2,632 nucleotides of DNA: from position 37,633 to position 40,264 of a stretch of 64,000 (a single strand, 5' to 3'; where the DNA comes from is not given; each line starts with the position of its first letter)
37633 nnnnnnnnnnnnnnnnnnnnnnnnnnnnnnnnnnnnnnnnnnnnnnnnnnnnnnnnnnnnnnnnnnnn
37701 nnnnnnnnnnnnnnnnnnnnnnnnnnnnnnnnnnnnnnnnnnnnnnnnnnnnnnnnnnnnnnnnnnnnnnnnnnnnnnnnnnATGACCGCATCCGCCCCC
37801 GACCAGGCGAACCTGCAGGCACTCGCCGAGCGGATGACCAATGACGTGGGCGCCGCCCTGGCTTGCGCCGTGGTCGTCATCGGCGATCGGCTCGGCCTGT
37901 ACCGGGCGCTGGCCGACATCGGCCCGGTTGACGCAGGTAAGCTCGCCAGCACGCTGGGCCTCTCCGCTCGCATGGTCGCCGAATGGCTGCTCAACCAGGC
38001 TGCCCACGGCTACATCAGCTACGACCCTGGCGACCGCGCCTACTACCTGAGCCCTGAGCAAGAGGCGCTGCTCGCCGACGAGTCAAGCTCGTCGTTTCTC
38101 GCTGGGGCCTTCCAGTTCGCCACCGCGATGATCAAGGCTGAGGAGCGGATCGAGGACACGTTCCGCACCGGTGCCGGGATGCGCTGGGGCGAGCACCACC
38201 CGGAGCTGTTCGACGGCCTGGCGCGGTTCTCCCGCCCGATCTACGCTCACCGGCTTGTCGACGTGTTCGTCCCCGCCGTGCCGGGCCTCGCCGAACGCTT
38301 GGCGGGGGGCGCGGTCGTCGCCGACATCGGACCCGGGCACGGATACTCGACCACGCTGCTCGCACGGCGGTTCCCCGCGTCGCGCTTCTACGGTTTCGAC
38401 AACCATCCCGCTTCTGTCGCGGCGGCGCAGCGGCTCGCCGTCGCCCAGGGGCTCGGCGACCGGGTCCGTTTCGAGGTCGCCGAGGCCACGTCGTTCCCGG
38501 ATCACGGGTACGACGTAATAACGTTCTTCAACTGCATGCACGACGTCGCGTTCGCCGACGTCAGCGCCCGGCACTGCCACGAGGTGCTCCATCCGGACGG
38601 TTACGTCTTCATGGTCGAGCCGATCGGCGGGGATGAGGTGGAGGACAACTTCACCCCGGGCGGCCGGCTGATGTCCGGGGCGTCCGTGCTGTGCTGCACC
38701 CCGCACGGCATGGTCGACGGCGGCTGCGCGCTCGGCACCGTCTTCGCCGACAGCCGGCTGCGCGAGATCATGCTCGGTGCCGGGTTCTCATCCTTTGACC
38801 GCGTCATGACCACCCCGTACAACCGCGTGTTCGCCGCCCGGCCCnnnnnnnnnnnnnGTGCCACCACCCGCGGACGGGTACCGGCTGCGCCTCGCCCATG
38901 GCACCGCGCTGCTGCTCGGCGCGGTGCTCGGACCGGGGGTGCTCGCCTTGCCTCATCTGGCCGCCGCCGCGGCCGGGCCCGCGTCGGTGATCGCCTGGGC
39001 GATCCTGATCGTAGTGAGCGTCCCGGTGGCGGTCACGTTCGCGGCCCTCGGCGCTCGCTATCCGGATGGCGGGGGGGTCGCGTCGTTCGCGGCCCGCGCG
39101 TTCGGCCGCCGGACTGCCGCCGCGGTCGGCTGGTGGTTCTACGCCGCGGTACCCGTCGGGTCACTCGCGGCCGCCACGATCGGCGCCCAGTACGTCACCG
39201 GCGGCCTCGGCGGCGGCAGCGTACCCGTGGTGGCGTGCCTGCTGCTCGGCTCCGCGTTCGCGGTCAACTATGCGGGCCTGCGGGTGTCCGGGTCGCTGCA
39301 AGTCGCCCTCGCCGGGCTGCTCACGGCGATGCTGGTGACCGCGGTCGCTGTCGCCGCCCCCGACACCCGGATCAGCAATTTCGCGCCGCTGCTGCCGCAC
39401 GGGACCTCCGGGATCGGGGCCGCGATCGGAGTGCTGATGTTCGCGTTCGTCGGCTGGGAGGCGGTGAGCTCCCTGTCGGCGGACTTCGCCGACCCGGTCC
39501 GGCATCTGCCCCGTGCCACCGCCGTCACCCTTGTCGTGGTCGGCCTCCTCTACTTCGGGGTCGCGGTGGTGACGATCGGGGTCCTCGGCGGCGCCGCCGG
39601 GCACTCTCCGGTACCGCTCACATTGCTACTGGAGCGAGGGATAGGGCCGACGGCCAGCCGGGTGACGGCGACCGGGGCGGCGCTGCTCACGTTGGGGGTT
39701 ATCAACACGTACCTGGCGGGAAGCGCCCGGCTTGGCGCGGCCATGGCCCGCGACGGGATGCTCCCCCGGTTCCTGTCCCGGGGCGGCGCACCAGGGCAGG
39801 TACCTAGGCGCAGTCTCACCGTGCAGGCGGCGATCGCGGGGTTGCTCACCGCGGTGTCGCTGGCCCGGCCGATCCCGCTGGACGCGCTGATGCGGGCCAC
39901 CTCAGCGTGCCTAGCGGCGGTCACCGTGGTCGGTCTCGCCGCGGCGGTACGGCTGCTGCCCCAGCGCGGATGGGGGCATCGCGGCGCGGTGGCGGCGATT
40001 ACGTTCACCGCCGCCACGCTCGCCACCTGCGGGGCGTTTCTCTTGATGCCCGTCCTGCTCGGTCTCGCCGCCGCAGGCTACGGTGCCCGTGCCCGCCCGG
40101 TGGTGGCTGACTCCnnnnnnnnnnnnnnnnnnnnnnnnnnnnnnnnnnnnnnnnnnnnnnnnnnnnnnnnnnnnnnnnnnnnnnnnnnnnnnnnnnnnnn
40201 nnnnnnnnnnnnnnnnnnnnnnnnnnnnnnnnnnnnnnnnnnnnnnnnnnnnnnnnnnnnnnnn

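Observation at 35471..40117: Unassigned five-gene operon: ACAD-like, MoaD/ThiS-like GG protein, double hot-dog-like protein, methyltransferase, APC permease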

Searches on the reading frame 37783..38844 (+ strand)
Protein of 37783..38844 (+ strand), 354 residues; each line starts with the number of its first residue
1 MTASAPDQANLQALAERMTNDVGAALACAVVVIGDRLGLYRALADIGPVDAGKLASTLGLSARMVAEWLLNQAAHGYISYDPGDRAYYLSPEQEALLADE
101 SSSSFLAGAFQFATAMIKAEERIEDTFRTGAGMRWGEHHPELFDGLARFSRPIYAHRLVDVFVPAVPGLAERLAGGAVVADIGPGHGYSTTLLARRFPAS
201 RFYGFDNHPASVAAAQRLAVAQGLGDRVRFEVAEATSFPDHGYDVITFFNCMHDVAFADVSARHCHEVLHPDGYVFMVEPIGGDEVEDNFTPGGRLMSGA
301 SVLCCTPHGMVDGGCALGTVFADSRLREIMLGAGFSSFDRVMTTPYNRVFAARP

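Call 5: search_protein_families(library=pfam, proteins=[window:37783-38844:+], max_evalue=0.1)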
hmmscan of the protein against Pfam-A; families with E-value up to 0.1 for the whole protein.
window:37783-38844:+ (354 aa): 12 families
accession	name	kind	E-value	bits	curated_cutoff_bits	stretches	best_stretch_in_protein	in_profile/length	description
PF13649.12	Methyltransf_25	-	1.9e-13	51.3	27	1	179-273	1-97/97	Methyltransferase domain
PF13847.12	Methyltransf_31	-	5e-13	49.4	27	1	176-281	4-113/145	Methyltransferase domain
PF08241.18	Methyltransf_11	-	5.2e-13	49.9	21.2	1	181-276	2-94/95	Methyltransferase domain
PF08242.18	Methyltransf_12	-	8.5e-12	46.1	30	1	181-274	2-97/98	Methyltransferase domain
PF21320.3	HTH_65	-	1.4e-09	38.4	24.1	1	30-97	6-73/75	Rv2258c-like winged HTH domain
PF13489.12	Methyltransf_23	-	4.5e-09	36.7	27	1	166-285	13-124/164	Methyltransferase domain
PF00891.24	Methyltransf_2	-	0.00038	20.3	22.3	1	175-288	62-175/210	O-methyltransferase domain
PF13578.12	Methyltransf_24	-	0.00089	20.6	26.3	1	182-276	3-101/105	Methyltransferase domain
PF12847.13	Methyltransf_18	-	0.0022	18.4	27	1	173-235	12-74/151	Methyltransferase domain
PF05175.20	MTS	-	0.007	16.5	23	1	177-247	33-103/170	Methyltransferase small domain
PF01170.24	UPF0020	-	0.023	14.8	22.3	1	199-246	76-125/197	RMKL-like, methyltransferase domain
PF13679.12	Methyltransf_32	-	0.049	14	27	1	175-237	25-91/143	Methyltransferase domain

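Call 6: search_protein_families(library=ncbifam, proteins=[window:37783-38844:+], max_evalue=0.1)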
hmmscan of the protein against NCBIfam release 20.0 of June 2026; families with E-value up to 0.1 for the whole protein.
window:37783-38844:+ (354 aa): 24 families
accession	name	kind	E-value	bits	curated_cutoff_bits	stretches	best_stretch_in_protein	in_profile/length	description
TIGR01983.1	UbiG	equivalog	1.8e-06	27.4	102.95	1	176-277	50-151/228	bifunctional 2-polyprenyl-6-hydroxyphenol methylase/3-demethylubiquinol 3-O-methyltransferase UbiG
NF002463.0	PRK01683.1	equivalog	2.3e-06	27.4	297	1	178-217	34-73/258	trans-aconitate 2-methyltransferase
NF043040.1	corrin_prot_MT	hypoth_equivalog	4.2e-06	26.4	180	1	169-278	34-148/216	corrinoid protein-associated methyltransferase CpaM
NF047649.1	MTase_UXPK_star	exception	8.4e-06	25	460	1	173-278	75-182/283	methyltransferase/UXPK-star double selenoprotein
NF010703.0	PRK14103.1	equivalog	2.1e-05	24.1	320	1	177-246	31-93/256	trans-aconitate 2-methyltransferase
TIGR04543.1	ketoArg_3Met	equivalog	3e-05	23.3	425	1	177-245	151-219/336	2-ketoarginine methyltransferase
TIGR02072.1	BioC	equivalog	3.8e-05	23.6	184.95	1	177-276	36-131/244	malonyl-ACP O-methyltransferase BioC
NF045667.1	MTase_DVU1556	equivalog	0.00023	20.7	155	1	172-276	19-118/213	DVU_1556 family methyltransferase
NF045825.1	FAmtase_mtf2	equivalog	0.00058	19.2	400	1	176-276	59-157/248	fatty-acid O-methyltransferase Mtf2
NF041537.1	ArsM_AhpD_UU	exception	0.0022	16.9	510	1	173-281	74-184/345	arsenite methyltransferase/AhpD domain selenoprotein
TIGR04188.1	methyltr_grsp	subfamily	0.0042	16.5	380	1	173-218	105-150/363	ATP-grasp peptide maturase system methyltransferase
NF052510.1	methyltran_MpqE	exception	0.0056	16.1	335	1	176-276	47-150/234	methyl-plastoquinone biosynthesis methyltransferase MpqE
NF008823.0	PRK11873.1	subfamily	0.01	15.3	263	1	171-275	73-179/272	arsenite methyltransferase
NF001790.0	PRK00517.3-3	equivalog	0.012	14.9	269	1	165-237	112-181/262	50S ribosomal protein L11 methyltransferase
NF002910.0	PRK03522.2-3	equivalog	0.012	14.7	558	1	174-240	233-298/383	23S rRNA (uracil(747)-C(5))-methyltransferase RlmC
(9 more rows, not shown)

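Call 28: search_solved_structures(query=window:37783-38844:+, max_evalue=0.001)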
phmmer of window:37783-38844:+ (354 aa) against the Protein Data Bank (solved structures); distinct sequences matched with E-value up to 0.001: 18.
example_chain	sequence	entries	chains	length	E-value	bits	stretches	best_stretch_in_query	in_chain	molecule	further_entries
8g5s_A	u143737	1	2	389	3.4e-48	167.5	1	7-354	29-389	TnmJ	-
5f8c_A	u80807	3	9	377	3.3e-39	137.9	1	21-337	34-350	Methyltransferase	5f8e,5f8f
7ux6_A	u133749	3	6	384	8.9e-10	41.1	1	27-352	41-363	MfnG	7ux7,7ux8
4m72_A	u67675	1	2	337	4.5e-06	28.9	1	161-237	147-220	Methyltransferase MppJ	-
4m71_A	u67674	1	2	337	5.2e-06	28.8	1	161-237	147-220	Methyltransferase MppJ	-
4kib_A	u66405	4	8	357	5.2e-06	28.8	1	161-237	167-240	Methyltransferase MppJ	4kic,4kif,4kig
4m73_A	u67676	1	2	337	5.3e-06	28.7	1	161-237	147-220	Methyltransferase MppJ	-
4m74_A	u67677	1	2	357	5.8e-06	28.6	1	161-236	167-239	Methyltransferase MppJ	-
4m6x_A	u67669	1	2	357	6e-06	28.6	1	161-237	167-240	Methyltransferase MppJ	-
4m6y_A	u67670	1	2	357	6.7e-06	28.4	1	161-236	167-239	Methyltransferase MppJ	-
4pne_A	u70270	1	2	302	3.8e-05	25.9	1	170-284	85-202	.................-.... protein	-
5gm1_A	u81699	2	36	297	8.2e-05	24.8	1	176-288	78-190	O-methylransferase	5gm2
8zc8_A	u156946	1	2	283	0.00012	24.3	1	169-277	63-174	MitM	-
1xxl_A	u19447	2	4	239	0.00012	24.3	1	179-290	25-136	YcgJ protein | ycgJ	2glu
21zq_A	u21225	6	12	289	0.00013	24.2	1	169-277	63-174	MitM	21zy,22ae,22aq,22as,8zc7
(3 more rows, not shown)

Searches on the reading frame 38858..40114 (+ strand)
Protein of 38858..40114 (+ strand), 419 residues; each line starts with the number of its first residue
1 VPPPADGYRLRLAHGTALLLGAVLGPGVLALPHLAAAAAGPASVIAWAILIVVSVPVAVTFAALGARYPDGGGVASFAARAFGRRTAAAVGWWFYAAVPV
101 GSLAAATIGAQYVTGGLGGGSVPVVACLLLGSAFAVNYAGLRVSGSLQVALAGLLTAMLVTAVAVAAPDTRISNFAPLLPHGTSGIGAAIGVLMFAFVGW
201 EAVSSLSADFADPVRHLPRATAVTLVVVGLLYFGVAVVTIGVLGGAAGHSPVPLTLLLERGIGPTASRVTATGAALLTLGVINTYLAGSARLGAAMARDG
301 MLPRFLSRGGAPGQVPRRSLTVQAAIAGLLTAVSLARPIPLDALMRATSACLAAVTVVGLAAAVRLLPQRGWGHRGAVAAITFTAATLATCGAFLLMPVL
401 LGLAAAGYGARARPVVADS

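Call 5: search_protein_families(library=pfam, proteins=[window:38858-40114:+], max_evalue=0.1)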
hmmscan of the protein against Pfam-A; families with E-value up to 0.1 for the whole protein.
window:38858-40114:+ (419 aa): 4 families
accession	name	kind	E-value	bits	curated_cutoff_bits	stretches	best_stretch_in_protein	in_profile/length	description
PF13520.12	AA_permease_2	-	1e-35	124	27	1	16-397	7-407/427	Amino acid permease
PF00324.27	AA_permease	-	1.3e-23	83.9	24.6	1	14-360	1-375/470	Amino acid permease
PF03845.19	Spore_permease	-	0.00022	20.6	23.4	1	149-244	142-235/321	Spore germination protein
PF03222.19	Trp_Tyr_perm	-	0.0013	18.4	22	1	13-108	6-99/393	Tryptophan/tyrosine permease family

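Call 6: search_protein_families(library=ncbifam, proteins=[window:38858-40114:+], max_evalue=0.1)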
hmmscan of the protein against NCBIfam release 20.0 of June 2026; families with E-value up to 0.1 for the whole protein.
window:38858-40114:+ (419 aa): 22 families
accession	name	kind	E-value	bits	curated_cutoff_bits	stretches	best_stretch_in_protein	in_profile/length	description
NF008245.0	PRK11021.1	equivalog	2e-55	188.5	284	1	10-389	8-387/419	L-methionine/branched-chain amino acid transporter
TIGR00909.1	2A0306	subfamily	3.2e-36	125.2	556.8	1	16-351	11-358/429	amino acid transporter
NF053761.1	BrChAATpBcaP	equivalog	9e-27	94.2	690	2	120-361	153-391/460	branched-chain amino acid transporter BcaP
TIGR00905.1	2A0302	subfamily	9.7e-19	67.5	409.05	1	9-334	8-349/473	basic amino acid/polyamine antiporter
TIGR00906.1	2A0303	subfamily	3.1e-13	49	681.7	1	174-332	239-397/602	cationic amino acid transport permease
TIGR00911.1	2A0308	subfamily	1.1e-12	47.2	701.8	1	11-307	49-362/505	L-type amino acid transporter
NF007938.0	PRK10655.1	equivalog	2e-11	43.8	409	1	12-330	10-335/438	putrescine-ornithine antiporter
TIGR01773.1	GABAperm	equivalog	2.9e-11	42.8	678.1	1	9-353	13-371/452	GABA permease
NF007929.0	PRK10644.1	equivalog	6.4e-11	41.6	574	1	9-384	9-393/445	arginine/agmatine antiporter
TIGR04299.1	antiport_PotE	equivalog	1.9e-07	30.7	560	1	22-331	18-334/430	putrescine-ornithine antiporter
TIGR04298.1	his_histam_anti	equivalog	3.3e-07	29.9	750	1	22-332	14-339/429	histidine-histamine antiporter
NF007594.0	PRK10238.1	equivalog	3.4e-07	29.6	848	1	14-347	18-363/456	aromatic amino acid transporter AroP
NF007566.0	PRK10197.1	equivalog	1.3e-06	27.5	871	1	9-241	13-258/466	GABA permease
TIGR00913.1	2A0310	subfamily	2.1e-06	26.8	578.7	2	14-98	8-94/480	amino acid permease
NF040513.1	antiport_TyrP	equivalog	2.5e-05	23.2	630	1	28-333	21-347/465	tyrosine-tyramine antiporter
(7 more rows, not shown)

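Call 29: search_solved_structures(query=window:38858-40114:+, max_evalue=0.001)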
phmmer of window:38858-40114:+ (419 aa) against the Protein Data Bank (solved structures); distinct sequences matched with E-value up to 0.001: 32.
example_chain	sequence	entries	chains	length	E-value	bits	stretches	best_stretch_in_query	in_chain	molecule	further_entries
6f34_A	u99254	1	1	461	5.4e-19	71.9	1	16-363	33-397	Amino acid transporter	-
5oqt_A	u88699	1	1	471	6.1e-19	71.7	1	16-363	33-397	Amino acid transporter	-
9h76_A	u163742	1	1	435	4.6e-13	52.4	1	17-304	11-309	Putative amino acid/polyamine transport protein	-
6f2g_A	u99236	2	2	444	4.7e-13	52.3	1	17-304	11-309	Putative amino acid/polyamine transport protein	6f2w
9ky5_A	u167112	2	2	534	2.1e-12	50.2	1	10-308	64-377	Y+L amino acid transporter 2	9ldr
9hjk_A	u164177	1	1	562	3.9e-12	49.3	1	16-353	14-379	Cationic amino acid transporter 4, vacuolar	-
9sqh_A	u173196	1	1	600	4.8e-12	49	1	16-353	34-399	Cationic amino acid transporter 4, vacuolar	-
7ccs_B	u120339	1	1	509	9.9e-11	44.7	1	10-334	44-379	Consensus mutated Anionic Amino Acid Transporter Light Chain, Xc- System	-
8x0w_B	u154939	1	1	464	3.1e-10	43.1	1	10-312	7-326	Large neutral amino acids transporter small subunit 1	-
6irs_B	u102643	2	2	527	4.3e-10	42.6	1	10-311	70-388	Large neutral amino acids transporter small subunit 1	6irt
6jmq_A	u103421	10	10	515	4.6e-10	42.5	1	10-311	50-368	Large neutral amino acids transporter small subunit 1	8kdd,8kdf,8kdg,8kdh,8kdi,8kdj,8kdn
7dsk_B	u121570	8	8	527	4.9e-10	42.4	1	10-311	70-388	Large neutral amino acids transporter small subunit 1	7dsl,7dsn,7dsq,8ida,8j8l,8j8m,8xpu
3gi8_C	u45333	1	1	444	1.4e-09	40.9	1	9-308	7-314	Uncharacterized protein MJ0609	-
9uat_A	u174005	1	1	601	1.5e-09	40.8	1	177-334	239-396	High affinity cationic amino acid transporter 1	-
3gi9_C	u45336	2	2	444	2.4e-09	40.1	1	9-308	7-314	Uncharacterized protein MJ0609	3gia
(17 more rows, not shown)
